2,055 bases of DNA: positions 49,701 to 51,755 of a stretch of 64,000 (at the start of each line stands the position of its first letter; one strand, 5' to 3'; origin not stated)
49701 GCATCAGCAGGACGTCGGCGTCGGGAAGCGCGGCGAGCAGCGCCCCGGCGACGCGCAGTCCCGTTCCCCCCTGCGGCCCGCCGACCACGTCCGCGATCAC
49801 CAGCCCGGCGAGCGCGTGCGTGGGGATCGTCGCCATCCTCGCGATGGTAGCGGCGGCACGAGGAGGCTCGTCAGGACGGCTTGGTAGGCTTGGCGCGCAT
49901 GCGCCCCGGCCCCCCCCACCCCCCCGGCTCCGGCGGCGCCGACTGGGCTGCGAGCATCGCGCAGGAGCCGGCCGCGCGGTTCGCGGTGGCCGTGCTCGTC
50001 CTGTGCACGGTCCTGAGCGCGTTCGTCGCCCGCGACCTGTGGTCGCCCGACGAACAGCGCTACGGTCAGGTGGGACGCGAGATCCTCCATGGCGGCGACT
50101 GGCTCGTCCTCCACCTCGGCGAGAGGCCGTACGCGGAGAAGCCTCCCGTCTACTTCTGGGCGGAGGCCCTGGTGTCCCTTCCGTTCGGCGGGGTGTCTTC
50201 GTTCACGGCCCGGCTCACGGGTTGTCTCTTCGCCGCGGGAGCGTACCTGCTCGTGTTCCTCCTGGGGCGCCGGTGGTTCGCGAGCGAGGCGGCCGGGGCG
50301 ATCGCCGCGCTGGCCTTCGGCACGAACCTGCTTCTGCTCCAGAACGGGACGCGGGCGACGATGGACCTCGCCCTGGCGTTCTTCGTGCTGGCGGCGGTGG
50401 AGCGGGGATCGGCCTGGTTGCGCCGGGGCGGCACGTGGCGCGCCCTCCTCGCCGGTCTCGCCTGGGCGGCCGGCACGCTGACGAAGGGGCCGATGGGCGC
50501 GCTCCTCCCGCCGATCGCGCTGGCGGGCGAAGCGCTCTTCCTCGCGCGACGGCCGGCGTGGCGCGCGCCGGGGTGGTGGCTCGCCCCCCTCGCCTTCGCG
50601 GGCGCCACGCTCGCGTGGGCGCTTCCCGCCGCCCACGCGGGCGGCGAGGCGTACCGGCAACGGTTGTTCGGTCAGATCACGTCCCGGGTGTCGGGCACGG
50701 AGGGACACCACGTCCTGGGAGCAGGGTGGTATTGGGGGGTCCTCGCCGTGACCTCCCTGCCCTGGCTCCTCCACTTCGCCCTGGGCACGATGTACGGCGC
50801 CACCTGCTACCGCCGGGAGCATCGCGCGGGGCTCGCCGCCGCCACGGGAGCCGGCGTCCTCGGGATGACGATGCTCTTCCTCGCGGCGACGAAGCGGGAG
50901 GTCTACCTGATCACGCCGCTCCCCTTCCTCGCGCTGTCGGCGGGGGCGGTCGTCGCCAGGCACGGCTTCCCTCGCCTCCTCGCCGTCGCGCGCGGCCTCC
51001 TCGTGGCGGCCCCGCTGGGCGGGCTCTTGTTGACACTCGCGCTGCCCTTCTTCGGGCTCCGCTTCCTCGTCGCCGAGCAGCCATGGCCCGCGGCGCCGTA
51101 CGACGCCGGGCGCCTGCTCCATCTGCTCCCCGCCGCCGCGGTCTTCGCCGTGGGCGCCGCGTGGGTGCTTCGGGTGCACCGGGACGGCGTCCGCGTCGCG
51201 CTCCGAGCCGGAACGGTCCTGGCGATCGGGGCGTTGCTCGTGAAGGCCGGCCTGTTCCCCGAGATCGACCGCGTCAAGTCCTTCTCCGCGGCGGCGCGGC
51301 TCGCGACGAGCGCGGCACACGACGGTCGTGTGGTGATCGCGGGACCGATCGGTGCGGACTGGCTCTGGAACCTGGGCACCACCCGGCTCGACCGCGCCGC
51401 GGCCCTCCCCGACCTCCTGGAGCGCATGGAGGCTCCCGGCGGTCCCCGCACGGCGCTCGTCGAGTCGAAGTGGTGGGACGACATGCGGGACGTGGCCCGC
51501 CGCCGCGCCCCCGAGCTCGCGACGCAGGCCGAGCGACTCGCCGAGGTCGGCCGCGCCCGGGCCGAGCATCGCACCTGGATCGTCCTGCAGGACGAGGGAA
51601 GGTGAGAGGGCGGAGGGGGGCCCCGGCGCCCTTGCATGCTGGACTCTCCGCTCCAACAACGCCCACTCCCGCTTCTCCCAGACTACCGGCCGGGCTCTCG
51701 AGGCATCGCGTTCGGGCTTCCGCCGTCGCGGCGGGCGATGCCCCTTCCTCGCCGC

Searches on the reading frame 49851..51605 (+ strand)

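Call 66: search_protein_families(library=pfam, proteins=[window:49851-51605:+], max_evalue=0.00001)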
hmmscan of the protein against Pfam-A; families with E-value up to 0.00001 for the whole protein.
window:49851-51605:+ (584 aa): 2 families
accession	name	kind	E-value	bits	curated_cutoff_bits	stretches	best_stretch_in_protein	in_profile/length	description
PF02366.24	PMT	-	1.1e-11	45.2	22.7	1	43-222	5-192/245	Dolichyl-phosphate-mannose-protein mannosyltransferase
PF13231.12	PMT_2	-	1.4e-10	42.1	26.1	1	97-250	2-150/160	Dolichyl-phosphate-mannose-protein mannosyltransferase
